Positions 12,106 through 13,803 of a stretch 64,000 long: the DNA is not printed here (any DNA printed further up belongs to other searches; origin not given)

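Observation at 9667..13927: RiPP-like cassette in a reduced CPR-type genome: peptide gene, leaky terminator, RRE-radical SAM/SPASM maturase, coupled GT1 glycosyltransferase, adjacent methyltransferase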

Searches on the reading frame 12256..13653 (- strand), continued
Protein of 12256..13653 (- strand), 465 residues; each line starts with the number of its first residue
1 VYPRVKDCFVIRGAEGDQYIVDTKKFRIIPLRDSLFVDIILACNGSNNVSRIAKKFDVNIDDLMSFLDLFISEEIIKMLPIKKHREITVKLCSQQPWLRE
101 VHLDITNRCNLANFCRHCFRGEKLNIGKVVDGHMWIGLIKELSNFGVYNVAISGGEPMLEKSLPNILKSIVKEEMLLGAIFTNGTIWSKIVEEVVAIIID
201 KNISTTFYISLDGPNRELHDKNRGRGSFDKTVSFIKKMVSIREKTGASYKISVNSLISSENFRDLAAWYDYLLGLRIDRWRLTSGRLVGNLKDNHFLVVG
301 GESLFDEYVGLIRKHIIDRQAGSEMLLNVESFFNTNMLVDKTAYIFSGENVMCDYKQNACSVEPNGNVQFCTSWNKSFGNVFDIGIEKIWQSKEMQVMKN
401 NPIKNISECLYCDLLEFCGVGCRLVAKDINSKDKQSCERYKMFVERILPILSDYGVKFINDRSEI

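Call 45: search_protein_families(library=pfam, proteins=[L003:3417-4370:+, L004:3816-4649:+, L004:4636-5550:+, L003:4642-5847:+, L004:7367-8599:+, L009:4390-5763:+, L009:2889-3782:+, L086:5185-6165:+, L007:3734-4363:-, L007:4407-5198:-], max_evalue=0.001)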
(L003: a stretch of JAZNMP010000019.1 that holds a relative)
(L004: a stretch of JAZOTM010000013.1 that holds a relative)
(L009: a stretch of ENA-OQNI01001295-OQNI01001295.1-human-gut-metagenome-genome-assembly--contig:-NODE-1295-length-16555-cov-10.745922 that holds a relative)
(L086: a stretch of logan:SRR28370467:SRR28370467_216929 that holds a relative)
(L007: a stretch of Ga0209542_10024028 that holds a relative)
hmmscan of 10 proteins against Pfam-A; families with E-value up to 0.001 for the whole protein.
L003:3417-4370:+ (317 aa): 8 families
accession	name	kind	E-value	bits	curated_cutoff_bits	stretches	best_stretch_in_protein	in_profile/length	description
PF01381.28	HTH_3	-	4e-11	43.2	23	1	10-59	1-51/55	Helix-turn-helix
PF13560.12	HTH_31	-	4.5e-09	36.9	27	1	6-61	2-59/64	Helix-turn-helix domain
PF13424.12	TPR_12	-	9.6e-08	32.6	30.1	1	218-289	3-76/77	Tetratricopeptide repeat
PF07719.23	TPR_2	-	4.9e-06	26.7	27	0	263-289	6-32/34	Tetratricopeptide repeat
PF12844.13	HTH_19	-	9e-06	26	30.2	1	8-67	2-62/64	Helix-turn-helix domain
PF18768.7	RNPP_C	-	0.00013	22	26.5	1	100-291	13-195/213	RNPP family C-terminal domain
PF13181.12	TPR_8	-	0.00014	22.2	25.7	0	262-290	5-33/34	Tetratricopeptide repeat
PF13374.12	TPR_10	-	0.00015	22.1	27.5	0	264-289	8-33/42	Tetratricopeptide repeat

L004:3816-4649:+ (277 aa): 1 family
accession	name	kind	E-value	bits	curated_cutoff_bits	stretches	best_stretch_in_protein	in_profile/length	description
PF01381.28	HTH_3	-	0.00014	22.2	23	1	15-64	3-53/55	Helix-turn-helix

L004:4636-5550:+ (304 aa): 3 families
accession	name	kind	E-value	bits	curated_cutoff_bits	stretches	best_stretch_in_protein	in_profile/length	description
PF18768.7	RNPP_C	-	5.2e-06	26.6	26.5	1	120-261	39-177/213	RNPP family C-terminal domain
PF01381.28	HTH_3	-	0.00013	22.4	23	1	10-59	1-51/55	Helix-turn-helix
PF13181.12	TPR_8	-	0.00026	21.4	25.7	0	164-189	3-28/34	Tetratricopeptide repeat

L003:4642-5847:+ (401 aa): 1 family
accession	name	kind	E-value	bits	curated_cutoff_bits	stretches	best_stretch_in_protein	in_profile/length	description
PF07690.21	MFS_1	-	1.3e-12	47.7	33.4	1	20-352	3-342/347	Major Facilitator Superfamily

L004:7367-8599:+ (410 aa): 2 families
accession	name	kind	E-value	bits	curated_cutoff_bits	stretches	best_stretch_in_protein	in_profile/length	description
PF07690.21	MFS_1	-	9.8e-18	64.6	33.4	1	61-359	43-341/347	Major Facilitator Superfamily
PF05977.19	MFS_3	-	3.6e-09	36.1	27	1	19-398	15-393/524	Transmembrane secretion effector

L009:4390-5763:+ (457 aa): 1 family
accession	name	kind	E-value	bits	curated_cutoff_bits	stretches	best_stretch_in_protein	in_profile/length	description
PF07690.21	MFS_1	-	2.4e-23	83.1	33.4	1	61-410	4-338/347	Major Facilitator Superfamily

L009:2889-3782:+ (297 aa): 6 families
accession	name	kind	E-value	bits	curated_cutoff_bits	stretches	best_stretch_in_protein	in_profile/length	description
PF00665.32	rve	-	3.3e-22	79.1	32.6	1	138-227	4-97/102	Integrase core domain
PF13683.12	rve_3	-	1e-14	54.5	26.5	1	222-286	3-67/67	Integrase core domain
PF24764.1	rva_4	-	1.3e-11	45.1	26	1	135-250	4-117/194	Integrase core domain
PF13276.12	HTH_21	-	6.8e-11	42.7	28.1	1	74-114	18-59/60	HTH-like domain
PF13333.12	rve_2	-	3.2e-09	37.2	22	1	239-286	1-48/56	Integrase core domain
PF13610.12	DDE_Tnp_IS240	-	4.8e-06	27.2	27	1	141-267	3-128/139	DDE domain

L086:5185-6165:+ (326 aa): 4 families
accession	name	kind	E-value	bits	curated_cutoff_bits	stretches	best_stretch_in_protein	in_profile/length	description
PF13847.12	Methyltransf_31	-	3.6e-10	40.2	27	1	145-296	9-144/145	Methyltransferase domain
PF13649.12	Methyltransf_25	-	1.6e-05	25.9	27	1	145-247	3-92/97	Methyltransferase domain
PF08242.18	Methyltransf_12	-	8.4e-05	23.7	30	1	145-252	2-96/98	Methyltransferase domain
PF01209.24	Ubie_methyltran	-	0.00071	19.4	20.1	0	140-256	48-154/233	ubiE/COQ5 methyltransferase family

L007:3734-4363:- (209 aa): 1 family
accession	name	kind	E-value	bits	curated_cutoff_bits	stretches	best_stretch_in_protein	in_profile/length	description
PF00293.34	NUDIX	-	3.9e-15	56.5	21.1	1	67-192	3-130/134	NUDIX domain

L007:4407-5198:- (263 aa): 0 families

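Call 55: list_cluster_members(proteins=[P0005, P0006, P0023, P0016, P0020, P0010])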
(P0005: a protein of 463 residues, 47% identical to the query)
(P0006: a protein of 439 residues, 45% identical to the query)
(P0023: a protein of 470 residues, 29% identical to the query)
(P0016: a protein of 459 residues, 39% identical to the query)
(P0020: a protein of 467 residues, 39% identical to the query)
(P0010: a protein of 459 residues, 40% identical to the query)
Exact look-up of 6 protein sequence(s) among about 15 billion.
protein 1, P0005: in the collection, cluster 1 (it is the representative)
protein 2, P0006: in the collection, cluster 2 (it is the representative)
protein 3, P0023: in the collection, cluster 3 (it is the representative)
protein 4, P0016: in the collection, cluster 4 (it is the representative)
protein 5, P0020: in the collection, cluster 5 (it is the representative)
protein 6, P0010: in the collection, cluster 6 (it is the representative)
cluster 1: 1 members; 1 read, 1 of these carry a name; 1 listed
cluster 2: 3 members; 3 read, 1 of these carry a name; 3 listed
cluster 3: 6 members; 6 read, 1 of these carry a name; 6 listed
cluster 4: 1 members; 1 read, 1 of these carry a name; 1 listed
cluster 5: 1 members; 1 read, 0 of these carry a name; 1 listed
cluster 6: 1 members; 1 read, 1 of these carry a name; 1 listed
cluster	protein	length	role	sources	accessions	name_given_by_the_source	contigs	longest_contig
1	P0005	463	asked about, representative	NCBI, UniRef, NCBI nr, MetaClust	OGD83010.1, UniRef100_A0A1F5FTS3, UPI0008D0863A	hypothetical protein A2165_01535 [Candidatus Curtissbacteria bacterium RBG_13_40_7] | Radical SAM core domain-containing protein n=1 Tax=Candidatus Curtissbacteria bacterium ... | MAG: hypothetical protein A2165_01535 [Candidatus Curtissbacteria bacterium RBG_13_40_7]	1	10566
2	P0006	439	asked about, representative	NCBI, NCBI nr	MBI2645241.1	radical SAM protein [Candidatus Uhrbacteria bacterium]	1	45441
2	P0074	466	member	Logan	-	-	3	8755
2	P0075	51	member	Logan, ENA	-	-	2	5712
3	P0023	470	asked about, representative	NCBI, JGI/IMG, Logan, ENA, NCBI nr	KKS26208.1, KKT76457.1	MAG: Radical SAM additional 4Fe4S-binding domain protein [Parcubacteria group bacterium ...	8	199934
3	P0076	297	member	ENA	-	-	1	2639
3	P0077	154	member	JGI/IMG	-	-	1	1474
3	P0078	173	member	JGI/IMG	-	-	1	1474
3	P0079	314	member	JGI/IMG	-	-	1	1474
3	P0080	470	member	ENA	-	-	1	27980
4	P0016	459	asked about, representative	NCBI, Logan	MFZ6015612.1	MAG: radical SAM protein [Patescibacteria group bacterium]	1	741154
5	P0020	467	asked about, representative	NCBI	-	-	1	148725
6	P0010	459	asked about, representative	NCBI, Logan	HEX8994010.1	MAG TPA: radical SAM protein [Candidatus Paceibacterota bacterium]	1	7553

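Call 59: search_protein_families(library=ncbifam, proteins=[L001:7630-10122:+, L002:26-1849:+, L015:664-3231:+, L094:8429-10570:+, L019:7181-9607:+, L090:4404-6818:+, L094:5130-6734:+, L003:7551-9338:+], max_evalue=1e-20)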
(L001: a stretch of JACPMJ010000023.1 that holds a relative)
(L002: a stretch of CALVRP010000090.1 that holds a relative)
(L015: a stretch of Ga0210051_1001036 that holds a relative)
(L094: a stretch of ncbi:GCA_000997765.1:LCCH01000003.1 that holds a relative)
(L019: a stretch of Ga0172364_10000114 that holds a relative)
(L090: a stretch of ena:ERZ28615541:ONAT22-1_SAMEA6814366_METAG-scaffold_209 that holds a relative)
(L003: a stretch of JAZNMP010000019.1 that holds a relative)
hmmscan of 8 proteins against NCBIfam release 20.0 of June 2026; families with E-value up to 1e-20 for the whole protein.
L001:7630-10122:+ (830 aa): 15 families
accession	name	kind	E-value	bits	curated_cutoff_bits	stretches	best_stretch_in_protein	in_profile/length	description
NF009687.0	PRK13208.1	equivalog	3.9e-275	915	738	1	4-818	4-792/801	valine--tRNA ligase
NF000540.1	alt_ValS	exception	7.5e-207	689.1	900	2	110-808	126-822/827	valine--tRNA ligase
TIGR00422.1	valS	equivalog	6.8e-200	666.2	612.1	1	8-816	3-788/863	valine--tRNA ligase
NF004349.1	PRK05729.1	equivalog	1.3e-157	526.5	704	1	8-815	2-770/860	valine--tRNA ligase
NF011492.0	PRK14900.1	equivalog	1.1e-118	397.7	1783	1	8-713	11-710/1044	valine--tRNA ligase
TIGR00392.1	ileS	equivalog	1.7e-115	387.1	621.4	2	252-793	311-857/861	isoleucine--tRNA ligase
NF000258.1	MupB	exception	2.2e-62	211.2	1900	1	254-707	298-760/1033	mupirocin-resistant isoleucine--tRNA ligase MupB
NF008957.0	PRK12300.1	subfamily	1.5e-57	195.3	677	1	12-234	6-241/946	leucine--tRNA ligase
NF040702.1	ileS_w_GNAT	exception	5.2e-57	193.2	1999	1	249-709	490-955/1100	isoleucine--tRNA ligase, N-acetyltransferase domain-containing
NF000257.1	MupA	exception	5.3e-54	183.4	1900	1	259-708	299-759/1024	mupirocin-resistant isoleucine--tRNA ligase MupA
TIGR00396.1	leuS_bact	equivalog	6.1e-52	176.8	548.4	1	10-194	1-172/843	leucine--tRNA ligase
TIGR00395.1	leuS_arch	equivalog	5.9e-47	160.2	648.5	1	16-234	4-235/938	leucine--tRNA ligase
TIGR00398.1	metG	equivalog_domain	6.9e-31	107.6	336.35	0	42-193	3-139/530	methionine--tRNA ligase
NF008900.0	PRK12267.1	equivalog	3.4e-27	95.2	598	0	39-193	5-144/648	methionine--tRNA ligase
NF001100.0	PRK00133.1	equivalog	1.6e-21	76.6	587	0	47-182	14-134/676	methionine--tRNA ligase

L002:26-1849:+ (607 aa): 12 families
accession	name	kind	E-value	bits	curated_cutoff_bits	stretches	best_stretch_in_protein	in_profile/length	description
NF009687.0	PRK13208.1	equivalog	5.4e-213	709.5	738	1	2-597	206-796/801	valine--tRNA ligase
TIGR00422.1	valS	equivalog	3.6e-153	511.6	612.1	1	5-595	210-792/863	valine--tRNA ligase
NF000540.1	alt_ValS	exception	1.2e-144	483.3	900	1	2-585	222-824/827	valine--tRNA ligase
NF004349.1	PRK05729.1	equivalog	2.6e-117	393.2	704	1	5-593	204-773/860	valine--tRNA ligase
TIGR00392.1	ileS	equivalog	3.2e-81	273.7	621.4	1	46-566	308-854/861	isoleucine--tRNA ligase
NF011492.0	PRK14900.1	equivalog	2.4e-77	260.8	1783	1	5-565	219-773/1044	valine--tRNA ligase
NF040702.1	ileS_w_GNAT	exception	1.7e-49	168.3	1999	1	34-578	477-1034/1100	isoleucine--tRNA ligase, N-acetyltransferase domain-containing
NF000258.1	MupB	exception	2.7e-46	157.9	1900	1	56-592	303-851/1033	mupirocin-resistant isoleucine--tRNA ligase MupB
NF000257.1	MupA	exception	3.5e-43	147.5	1900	1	54-600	297-857/1024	mupirocin-resistant isoleucine--tRNA ligase MupA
NF008957.0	PRK12300.1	subfamily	3.5e-27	94.8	677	0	282-525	579-798/946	leucine--tRNA ligase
TIGR00396.1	leuS_bact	equivalog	1.7e-26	92.7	548.4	0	327-574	603-826/843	leucine--tRNA ligase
TIGR00395.1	leuS_arch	equivalog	7.5e-23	80.5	648.5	0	282-577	573-845/938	leucine--tRNA ligase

L015:664-3231:+ (855 aa): 15 families
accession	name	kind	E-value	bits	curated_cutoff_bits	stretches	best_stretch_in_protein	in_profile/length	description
NF009687.0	PRK13208.1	equivalog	1.2e-272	906.7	738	1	24-850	4-795/801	valine--tRNA ligase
TIGR00422.1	valS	equivalog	1.6e-199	664.9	612.1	1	27-849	2-792/863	valine--tRNA ligase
NF000540.1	alt_ValS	exception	2.2e-195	651.1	900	1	36-729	10-740/827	valine--tRNA ligase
NF004349.1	PRK05729.1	equivalog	7e-159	530.7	704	1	28-850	2-776/860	valine--tRNA ligase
TIGR00392.1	ileS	equivalog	3.1e-118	396.2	621.4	2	256-820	295-854/861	isoleucine--tRNA ligase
NF011492.0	PRK14900.1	equivalog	8.9e-107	358.2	1783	1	21-732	4-707/1044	valine--tRNA ligase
NF040702.1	ileS_w_GNAT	exception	5.9e-59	199.7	1999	1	264-730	483-954/1100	isoleucine--tRNA ligase, N-acetyltransferase domain-containing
NF000258.1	MupB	exception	8.3e-58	196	1900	1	273-735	297-765/1033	mupirocin-resistant isoleucine--tRNA ligase MupB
NF008957.0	PRK12300.1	subfamily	1.2e-54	185.6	677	1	34-252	8-239/946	leucine--tRNA ligase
NF000257.1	MupA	exception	1.3e-52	178.7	1900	1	274-730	294-759/1024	mupirocin-resistant isoleucine--tRNA ligase MupA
TIGR00396.1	leuS_bact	equivalog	3.5e-41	141.2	548.4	1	34-208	5-166/843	leucine--tRNA ligase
TIGR00395.1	leuS_arch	equivalog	5.3e-37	127.3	648.5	1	36-252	4-233/938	leucine--tRNA ligase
TIGR00398.1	metG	equivalog_domain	1.6e-28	99.7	336.35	0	62-212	3-138/530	methionine--tRNA ligase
NF001100.0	PRK00133.1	equivalog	5e-23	81.5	587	0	69-202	16-134/676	methionine--tRNA ligase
NF008900.0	PRK12267.1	equivalog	1.6e-22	79.8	598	0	62-212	8-143/648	methionine--tRNA ligase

L094:8429-10570:+ (713 aa): 15 families
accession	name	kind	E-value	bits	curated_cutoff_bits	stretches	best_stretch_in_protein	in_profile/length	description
NF004349.1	PRK05729.1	equivalog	1.6e-300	999.3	704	1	3-712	2-696/860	valine--tRNA ligase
TIGR00422.1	valS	equivalog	5.8e-287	954.3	612.1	1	1-712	1-712/863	valine--tRNA ligase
NF011492.0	PRK14900.1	equivalog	7.5e-260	865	1783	1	2-703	10-712/1044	valine--tRNA ligase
NF009687.0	PRK13208.1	equivalog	1.2e-173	579.4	738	1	2-712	7-716/801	valine--tRNA ligase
TIGR00392.1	ileS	equivalog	7.1e-120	401.6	621.4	2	258-712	313-804/861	isoleucine--tRNA ligase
NF000540.1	alt_ValS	exception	1.1e-91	308.1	900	2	8-420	7-450/827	valine--tRNA ligase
NF000258.1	MupB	exception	8.3e-74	249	1900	2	11-236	9-235/1033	mupirocin-resistant isoleucine--tRNA ligase MupB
NF008957.0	PRK12300.1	subfamily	6.9e-64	216.3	677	2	4-236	3-240/946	leucine--tRNA ligase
NF000257.1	MupA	exception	3.8e-63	213.6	1900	1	10-241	8-240/1024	mupirocin-resistant isoleucine--tRNA ligase MupA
TIGR00395.1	leuS_arch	equivalog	2e-58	198.2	648.5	2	9-235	2-233/938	leucine--tRNA ligase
NF040702.1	ileS_w_GNAT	exception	8e-58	195.9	1999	2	251-425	488-661/1100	isoleucine--tRNA ligase, N-acetyltransferase domain-containing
TIGR00396.1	leuS_bact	equivalog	8.8e-46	156.4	548.4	0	5-189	1-166/843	leucine--tRNA ligase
TIGR00398.1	metG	equivalog_domain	1.9e-35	122.6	336.35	1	342-702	165-505/530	methionine--tRNA ligase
NF008900.0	PRK12267.1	equivalog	8e-25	87.4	598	0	450-701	224-479/648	methionine--tRNA ligase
NF001100.0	PRK00133.1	equivalog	1.3e-21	76.8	587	0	344-701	173-505/676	methionine--tRNA ligase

L019:7181-9607:+ (808 aa): 14 families
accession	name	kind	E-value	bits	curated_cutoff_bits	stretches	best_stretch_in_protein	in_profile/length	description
TIGR00396.1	leuS_bact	equivalog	2.6e-298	991.8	548.4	1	4-808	1-842/843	leucine--tRNA ligase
TIGR00422.1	valS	equivalog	1.6e-84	284.5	612.1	2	4-173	5-189/863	valine--tRNA ligase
NF009687.0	PRK13208.1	equivalog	1.8e-79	267.9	738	2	4-172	10-190/801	valine--tRNA ligase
NF008957.0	PRK12300.1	subfamily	5.5e-79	266.2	677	1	516-780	567-833/946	leucine--tRNA ligase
NF004349.1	PRK05729.1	equivalog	9.8e-72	242.4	704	2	412-783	390-744/860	valine--tRNA ligase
TIGR00392.1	ileS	equivalog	1.2e-64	218.9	621.4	2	411-686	458-733/861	isoleucine--tRNA ligase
TIGR00395.1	leuS_arch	equivalog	4.3e-61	207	648.5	2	516-780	561-830/938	leucine--tRNA ligase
NF000540.1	alt_ValS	exception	2.2e-41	141.7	900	0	8-88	8-88/827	valine--tRNA ligase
NF011492.0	PRK14900.1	equivalog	4.4e-40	137.4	1783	0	4-173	13-199/1044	valine--tRNA ligase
TIGR00398.1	metG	equivalog_domain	1e-32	113.6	336.35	0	46-189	12-152/530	methionine--tRNA ligase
NF008900.0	PRK12267.1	equivalog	8.3e-28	97.2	598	0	35-205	7-175/648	methionine--tRNA ligase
NF001100.0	PRK00133.1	equivalog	1.2e-23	83.6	587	0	41-182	14-151/676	methionine--tRNA ligase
NF000257.1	MupA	exception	2.7e-22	78.4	1900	0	393-608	416-612/1024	mupirocin-resistant isoleucine--tRNA ligase MupA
NF000258.1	MupB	exception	2.3e-21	75.4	1900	0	411-607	436-613/1033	mupirocin-resistant isoleucine--tRNA ligase MupB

L090:4404-6818:+ (804 aa): 15 families
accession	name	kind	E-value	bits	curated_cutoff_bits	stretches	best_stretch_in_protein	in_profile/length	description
NF009687.0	PRK13208.1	equivalog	4.2e-302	1004.2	738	1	2-794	6-796/801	valine--tRNA ligase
NF000540.1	alt_ValS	exception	5.8e-217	722.5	900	2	94-782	115-824/827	valine--tRNA ligase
TIGR00422.1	valS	equivalog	1.6e-211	704.6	612.1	1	3-792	2-792/863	valine--tRNA ligase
NF004349.1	PRK05729.1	equivalog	3.4e-162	541.7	704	1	4-790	2-773/860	valine--tRNA ligase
TIGR00392.1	ileS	equivalog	2e-122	410.1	621.4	2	246-764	308-855/861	isoleucine--tRNA ligase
NF011492.0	PRK14900.1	equivalog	3.2e-109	366.3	1783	1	2-762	9-773/1044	valine--tRNA ligase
NF040702.1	ileS_w_GNAT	exception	1.2e-71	241.7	1999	2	233-776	476-1027/1100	isoleucine--tRNA ligase, N-acetyltransferase domain-containing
NF000258.1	MupB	exception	3.6e-68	230.4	1900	2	256-788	303-850/1033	mupirocin-resistant isoleucine--tRNA ligase MupB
NF000257.1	MupA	exception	4.2e-63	213.5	1900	1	254-790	297-850/1024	mupirocin-resistant isoleucine--tRNA ligase MupA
NF008957.0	PRK12300.1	subfamily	2.9e-58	197.7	677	1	5-230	3-241/946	leucine--tRNA ligase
TIGR00396.1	leuS_bact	equivalog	4.7e-52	177.2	548.4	1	6-184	1-167/843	leucine--tRNA ligase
TIGR00395.1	leuS_arch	equivalog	6.4e-49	166.7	648.5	1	12-229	4-234/938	leucine--tRNA ligase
TIGR00398.1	metG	equivalog_domain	7.6e-30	104.1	336.35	0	37-188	3-134/530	methionine--tRNA ligase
NF001100.0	PRK00133.1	equivalog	2.1e-23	82.7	587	0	42-176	14-133/676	methionine--tRNA ligase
NF008900.0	PRK12267.1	equivalog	6.8e-21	74.4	598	0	33-186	4-142/648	methionine--tRNA ligase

L094:5130-6734:+ (534 aa): 6 families
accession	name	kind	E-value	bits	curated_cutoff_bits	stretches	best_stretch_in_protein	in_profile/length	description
NF001100.0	PRK00133.1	equivalog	1e-150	503.5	587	1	50-529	71-543/676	methionine--tRNA ligase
TIGR00398.1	metG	equivalog_domain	2.7e-136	455.4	336.35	1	50-518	65-530/530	methionine--tRNA ligase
NF008900.0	PRK12267.1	equivalog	6.5e-76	256.2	598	1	62-520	81-513/648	methionine--tRNA ligase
NF008859.0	PRK11893.2-1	equivalog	7.3e-50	170.3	553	1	77-360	96-375/498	methionine--tRNA ligase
NF008860.0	PRK11893.2-2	equivalog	1.5e-30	106.7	761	0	259-490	322-548/583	methionine--tRNA ligase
NF008863.0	PRK11893.2-5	equivalog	9.2e-29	100.4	551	1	49-364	71-384/531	methionine--tRNA ligase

L003:7551-9338:+ (595 aa): 2 families
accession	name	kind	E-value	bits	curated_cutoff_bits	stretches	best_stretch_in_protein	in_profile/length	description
TIGR00418.1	thrS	equivalog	1.5e-183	611.8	383.65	1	11-582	1-563/565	threonine--tRNA ligase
NF003068.0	PRK03991.1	equivalog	2.5e-49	168.2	484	1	178-584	193-592/613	threonine--tRNA ligase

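Call 74: search_protein_representatives(alignment_id=A1)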
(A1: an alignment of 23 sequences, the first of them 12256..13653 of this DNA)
Query: 23 sequences, 462 profile positions. Proteins with E-value up to 0.001 (for the whole library): 108569; up to 1e-10: 39663; up to 1e-30: 1984. The best 150 are listed.
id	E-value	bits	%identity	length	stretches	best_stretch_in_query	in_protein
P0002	2.3e-195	666.2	-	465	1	1-461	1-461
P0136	3.6e-181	619.4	-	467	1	3-459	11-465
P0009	3.2e-179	613.0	-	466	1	1-461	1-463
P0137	3.1e-170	583.4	-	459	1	1-461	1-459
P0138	7.4e-144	496.4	-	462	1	4-460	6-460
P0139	8.0e-139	479.8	-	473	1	2-460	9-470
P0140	6.0e-131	453.8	-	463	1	1-454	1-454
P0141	1.5e-127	442.6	-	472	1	2-459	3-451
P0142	5.1e-123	427.7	-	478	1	1-459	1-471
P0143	1.7e-120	419.4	-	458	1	30-459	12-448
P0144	3.5e-114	398.5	-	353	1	2-337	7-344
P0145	3.6e-113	395.2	-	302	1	2-291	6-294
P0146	4.2e-113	395.0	-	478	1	2-460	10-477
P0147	9.6e-105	367.4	-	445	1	1-459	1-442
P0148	2.1e-98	346.5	-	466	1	2-454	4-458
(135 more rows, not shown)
